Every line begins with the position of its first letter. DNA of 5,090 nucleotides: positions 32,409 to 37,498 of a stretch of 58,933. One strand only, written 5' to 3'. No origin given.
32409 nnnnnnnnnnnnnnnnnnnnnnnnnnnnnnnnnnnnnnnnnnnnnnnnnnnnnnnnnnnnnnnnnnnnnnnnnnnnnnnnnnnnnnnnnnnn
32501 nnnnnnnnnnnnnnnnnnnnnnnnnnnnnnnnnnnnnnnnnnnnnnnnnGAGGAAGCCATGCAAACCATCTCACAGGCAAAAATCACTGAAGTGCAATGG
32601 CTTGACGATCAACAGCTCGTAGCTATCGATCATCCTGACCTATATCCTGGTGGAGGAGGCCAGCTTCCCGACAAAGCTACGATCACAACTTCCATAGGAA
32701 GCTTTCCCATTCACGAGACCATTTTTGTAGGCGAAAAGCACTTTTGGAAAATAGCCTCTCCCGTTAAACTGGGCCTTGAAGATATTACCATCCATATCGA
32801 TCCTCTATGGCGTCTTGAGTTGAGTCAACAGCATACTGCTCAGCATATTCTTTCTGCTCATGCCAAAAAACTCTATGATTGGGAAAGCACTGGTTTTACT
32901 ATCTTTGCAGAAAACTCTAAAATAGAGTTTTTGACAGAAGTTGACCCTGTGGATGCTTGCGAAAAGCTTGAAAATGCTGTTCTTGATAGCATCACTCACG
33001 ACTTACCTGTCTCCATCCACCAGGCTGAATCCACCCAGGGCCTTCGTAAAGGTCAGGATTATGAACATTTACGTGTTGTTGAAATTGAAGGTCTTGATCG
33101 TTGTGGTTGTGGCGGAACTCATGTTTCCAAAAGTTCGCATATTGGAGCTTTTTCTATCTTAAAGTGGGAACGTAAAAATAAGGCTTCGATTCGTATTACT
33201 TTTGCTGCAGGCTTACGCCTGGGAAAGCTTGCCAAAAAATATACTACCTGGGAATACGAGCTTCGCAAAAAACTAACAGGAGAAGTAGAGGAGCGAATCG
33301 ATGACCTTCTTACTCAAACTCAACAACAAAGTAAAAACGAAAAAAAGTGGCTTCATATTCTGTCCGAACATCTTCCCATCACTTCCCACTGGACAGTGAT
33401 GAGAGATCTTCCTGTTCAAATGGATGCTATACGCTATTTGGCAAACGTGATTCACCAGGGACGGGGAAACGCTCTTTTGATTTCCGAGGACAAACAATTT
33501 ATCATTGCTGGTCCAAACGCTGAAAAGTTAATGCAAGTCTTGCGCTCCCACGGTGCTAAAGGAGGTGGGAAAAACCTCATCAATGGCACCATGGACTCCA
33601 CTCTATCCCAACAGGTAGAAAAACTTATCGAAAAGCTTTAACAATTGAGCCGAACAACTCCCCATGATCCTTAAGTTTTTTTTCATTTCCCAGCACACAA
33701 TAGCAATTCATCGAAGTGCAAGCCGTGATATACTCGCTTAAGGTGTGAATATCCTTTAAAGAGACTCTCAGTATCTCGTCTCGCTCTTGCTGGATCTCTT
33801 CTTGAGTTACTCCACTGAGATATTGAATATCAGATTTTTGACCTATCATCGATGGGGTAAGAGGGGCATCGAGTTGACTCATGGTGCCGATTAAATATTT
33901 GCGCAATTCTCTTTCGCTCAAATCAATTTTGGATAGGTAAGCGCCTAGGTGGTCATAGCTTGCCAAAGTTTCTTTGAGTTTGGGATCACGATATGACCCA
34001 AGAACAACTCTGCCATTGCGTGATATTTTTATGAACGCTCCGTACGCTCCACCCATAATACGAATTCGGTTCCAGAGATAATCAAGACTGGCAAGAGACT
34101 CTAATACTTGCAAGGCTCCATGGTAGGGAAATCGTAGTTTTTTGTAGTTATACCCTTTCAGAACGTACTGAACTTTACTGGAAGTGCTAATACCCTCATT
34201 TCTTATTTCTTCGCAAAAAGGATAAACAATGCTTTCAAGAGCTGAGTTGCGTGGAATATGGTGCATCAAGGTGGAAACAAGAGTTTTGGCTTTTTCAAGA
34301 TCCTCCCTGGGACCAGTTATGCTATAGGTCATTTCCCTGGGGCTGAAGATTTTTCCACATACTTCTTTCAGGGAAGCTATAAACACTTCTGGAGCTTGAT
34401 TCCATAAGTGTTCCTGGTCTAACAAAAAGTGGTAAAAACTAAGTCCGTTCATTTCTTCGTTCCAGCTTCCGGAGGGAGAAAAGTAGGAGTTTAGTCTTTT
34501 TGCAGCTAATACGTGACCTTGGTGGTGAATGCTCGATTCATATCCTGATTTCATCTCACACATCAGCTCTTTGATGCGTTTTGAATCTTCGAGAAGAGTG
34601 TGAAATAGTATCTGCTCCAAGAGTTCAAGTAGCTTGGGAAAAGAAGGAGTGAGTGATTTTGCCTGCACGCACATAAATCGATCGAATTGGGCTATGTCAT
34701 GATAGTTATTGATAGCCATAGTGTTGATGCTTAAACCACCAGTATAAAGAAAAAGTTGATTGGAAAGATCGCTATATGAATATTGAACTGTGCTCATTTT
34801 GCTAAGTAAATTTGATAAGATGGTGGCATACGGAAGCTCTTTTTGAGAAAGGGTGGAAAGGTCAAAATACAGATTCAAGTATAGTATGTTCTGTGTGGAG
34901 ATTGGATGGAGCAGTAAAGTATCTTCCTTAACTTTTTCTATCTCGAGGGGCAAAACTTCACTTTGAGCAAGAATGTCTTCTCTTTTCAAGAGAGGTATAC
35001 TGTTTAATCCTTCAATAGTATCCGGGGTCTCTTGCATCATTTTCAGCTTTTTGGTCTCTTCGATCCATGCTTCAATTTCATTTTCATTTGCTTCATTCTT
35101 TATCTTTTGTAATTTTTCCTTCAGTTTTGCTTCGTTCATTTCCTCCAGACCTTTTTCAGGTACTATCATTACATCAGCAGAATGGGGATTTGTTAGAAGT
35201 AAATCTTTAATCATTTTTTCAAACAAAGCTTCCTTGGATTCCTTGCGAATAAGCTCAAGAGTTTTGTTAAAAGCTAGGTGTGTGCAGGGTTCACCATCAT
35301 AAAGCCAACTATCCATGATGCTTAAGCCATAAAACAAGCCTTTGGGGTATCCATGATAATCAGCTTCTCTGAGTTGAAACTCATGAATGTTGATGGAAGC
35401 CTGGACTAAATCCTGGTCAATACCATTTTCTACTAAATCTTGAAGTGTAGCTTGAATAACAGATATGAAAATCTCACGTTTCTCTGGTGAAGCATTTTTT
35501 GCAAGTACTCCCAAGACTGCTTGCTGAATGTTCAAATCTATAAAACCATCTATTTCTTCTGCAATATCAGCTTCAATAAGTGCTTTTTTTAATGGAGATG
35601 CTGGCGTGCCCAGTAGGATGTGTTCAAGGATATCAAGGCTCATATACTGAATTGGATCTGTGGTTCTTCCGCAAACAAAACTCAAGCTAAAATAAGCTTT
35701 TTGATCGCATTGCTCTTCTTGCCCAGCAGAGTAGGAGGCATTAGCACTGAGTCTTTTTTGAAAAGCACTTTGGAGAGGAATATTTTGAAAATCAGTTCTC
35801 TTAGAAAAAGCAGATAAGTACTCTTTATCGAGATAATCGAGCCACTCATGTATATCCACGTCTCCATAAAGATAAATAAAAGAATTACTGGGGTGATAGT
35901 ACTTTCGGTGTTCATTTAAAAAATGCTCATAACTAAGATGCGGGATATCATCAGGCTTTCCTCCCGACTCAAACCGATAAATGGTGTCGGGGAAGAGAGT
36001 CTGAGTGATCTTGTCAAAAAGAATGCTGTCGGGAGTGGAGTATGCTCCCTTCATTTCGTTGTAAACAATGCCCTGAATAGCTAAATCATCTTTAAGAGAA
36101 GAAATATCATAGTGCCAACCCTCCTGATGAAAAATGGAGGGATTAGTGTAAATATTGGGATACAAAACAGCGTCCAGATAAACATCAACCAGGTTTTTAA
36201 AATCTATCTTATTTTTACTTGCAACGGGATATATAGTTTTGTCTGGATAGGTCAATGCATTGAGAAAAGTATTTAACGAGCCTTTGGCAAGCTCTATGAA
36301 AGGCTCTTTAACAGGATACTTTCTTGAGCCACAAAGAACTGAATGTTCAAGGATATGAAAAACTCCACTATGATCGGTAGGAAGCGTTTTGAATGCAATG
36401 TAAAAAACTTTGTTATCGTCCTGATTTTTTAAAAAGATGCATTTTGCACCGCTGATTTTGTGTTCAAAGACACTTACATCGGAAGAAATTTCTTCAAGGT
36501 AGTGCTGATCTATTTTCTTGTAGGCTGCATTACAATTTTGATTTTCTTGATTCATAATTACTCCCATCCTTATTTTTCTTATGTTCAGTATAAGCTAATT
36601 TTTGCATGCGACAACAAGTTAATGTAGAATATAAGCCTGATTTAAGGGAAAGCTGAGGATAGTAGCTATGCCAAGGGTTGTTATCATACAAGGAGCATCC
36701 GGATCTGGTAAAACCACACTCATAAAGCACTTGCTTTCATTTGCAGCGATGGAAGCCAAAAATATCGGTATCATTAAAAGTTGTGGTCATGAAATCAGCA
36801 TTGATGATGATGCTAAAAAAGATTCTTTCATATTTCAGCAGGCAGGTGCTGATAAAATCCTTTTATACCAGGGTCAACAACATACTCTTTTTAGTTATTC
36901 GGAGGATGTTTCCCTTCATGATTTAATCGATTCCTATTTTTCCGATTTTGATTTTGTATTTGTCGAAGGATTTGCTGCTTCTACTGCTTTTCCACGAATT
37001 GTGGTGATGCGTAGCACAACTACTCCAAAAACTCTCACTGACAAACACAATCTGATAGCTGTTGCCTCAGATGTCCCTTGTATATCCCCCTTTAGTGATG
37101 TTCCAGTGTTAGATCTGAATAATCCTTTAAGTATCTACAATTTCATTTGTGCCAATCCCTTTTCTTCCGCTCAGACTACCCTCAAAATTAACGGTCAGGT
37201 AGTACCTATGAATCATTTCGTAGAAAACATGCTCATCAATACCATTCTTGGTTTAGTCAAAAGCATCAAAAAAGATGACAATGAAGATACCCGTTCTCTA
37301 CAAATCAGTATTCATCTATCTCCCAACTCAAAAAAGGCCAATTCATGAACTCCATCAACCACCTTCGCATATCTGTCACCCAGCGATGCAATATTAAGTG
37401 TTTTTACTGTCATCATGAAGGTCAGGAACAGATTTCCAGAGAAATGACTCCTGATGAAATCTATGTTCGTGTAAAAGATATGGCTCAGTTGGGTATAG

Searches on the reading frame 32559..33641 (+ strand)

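Call 34: search_protein_families(library=pfam, proteins=[window:32559-33641:+], max_evalue=0.00001)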
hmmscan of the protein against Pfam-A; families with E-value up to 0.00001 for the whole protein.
window:32559-33641:+ (360 aa): 1 family
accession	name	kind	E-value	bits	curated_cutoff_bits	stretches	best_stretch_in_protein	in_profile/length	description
PF07973.19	tRNA_SAD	-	3.1e-12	46.7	24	1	171-213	1-43/44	Threonyl and Alanyl tRNA synthetase second additional domain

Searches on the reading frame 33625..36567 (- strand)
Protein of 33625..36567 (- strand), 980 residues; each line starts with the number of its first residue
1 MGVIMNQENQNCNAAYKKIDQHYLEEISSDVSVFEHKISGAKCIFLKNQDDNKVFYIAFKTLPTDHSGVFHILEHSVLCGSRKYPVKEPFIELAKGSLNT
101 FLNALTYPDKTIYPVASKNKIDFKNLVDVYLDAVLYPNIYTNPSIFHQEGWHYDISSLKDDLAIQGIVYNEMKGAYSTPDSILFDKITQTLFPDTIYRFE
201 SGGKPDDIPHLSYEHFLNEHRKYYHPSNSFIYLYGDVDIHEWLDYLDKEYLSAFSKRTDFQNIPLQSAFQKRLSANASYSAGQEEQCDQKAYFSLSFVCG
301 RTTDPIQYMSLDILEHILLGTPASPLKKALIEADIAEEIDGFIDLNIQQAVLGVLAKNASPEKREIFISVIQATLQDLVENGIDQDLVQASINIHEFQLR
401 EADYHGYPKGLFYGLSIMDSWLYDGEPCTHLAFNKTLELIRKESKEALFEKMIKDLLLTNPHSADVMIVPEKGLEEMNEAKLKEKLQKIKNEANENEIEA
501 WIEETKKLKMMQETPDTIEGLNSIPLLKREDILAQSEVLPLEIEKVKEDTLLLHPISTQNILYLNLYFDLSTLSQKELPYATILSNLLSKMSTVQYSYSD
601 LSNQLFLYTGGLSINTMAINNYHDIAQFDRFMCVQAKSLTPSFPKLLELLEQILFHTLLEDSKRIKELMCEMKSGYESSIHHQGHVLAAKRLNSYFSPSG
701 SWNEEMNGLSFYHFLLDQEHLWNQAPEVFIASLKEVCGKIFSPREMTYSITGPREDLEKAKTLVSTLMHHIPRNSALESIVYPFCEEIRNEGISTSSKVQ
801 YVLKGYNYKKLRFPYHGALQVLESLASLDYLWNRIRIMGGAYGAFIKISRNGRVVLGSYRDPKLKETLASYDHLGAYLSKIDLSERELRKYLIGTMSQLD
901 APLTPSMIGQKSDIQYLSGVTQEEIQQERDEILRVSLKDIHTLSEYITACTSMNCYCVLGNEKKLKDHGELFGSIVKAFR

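Call 34: search_protein_families(library=pfam, proteins=[window:33625-36567:-], max_evalue=0.00001)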
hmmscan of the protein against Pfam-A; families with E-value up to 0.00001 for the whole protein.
window:33625-36567:- (980 aa): 4 families
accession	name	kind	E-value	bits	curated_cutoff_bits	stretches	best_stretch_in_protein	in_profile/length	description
PF08367.16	M16C_assoc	-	6.2e-67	225.8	25.3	1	469-715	2-249/252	Peptidase M16C associated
PF22516.1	PreP_C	-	1.8e-40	138.8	27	1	790-960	1-171/173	PreP C-terminal domain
PF05193.26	Peptidase_M16_C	-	2.6e-23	83.3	23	1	211-393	2-179/181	Peptidase M16 inactive domain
PF00675.25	Peptidase_M16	-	5.1e-08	33.4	22.3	0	64-138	28-99/149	Insulinase (Peptidase family M16)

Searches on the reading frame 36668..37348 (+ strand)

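Call 34: search_protein_families(library=pfam, proteins=[window:36668-37348:+], max_evalue=0.00001)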
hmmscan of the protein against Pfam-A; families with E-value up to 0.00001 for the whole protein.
window:36668-37348:+ (226 aa): 2 families
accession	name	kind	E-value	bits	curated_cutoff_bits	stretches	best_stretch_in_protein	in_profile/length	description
PF03205.20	MobB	-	2e-26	92.9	26.6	1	4-135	1-133/133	Molybdopterin guanine dinucleotide synthesis protein B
PF02492.25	cobW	-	8.7e-07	29.1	20.7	1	4-110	2-100/180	CobW/HypB/UreG, nucleotide-binding domain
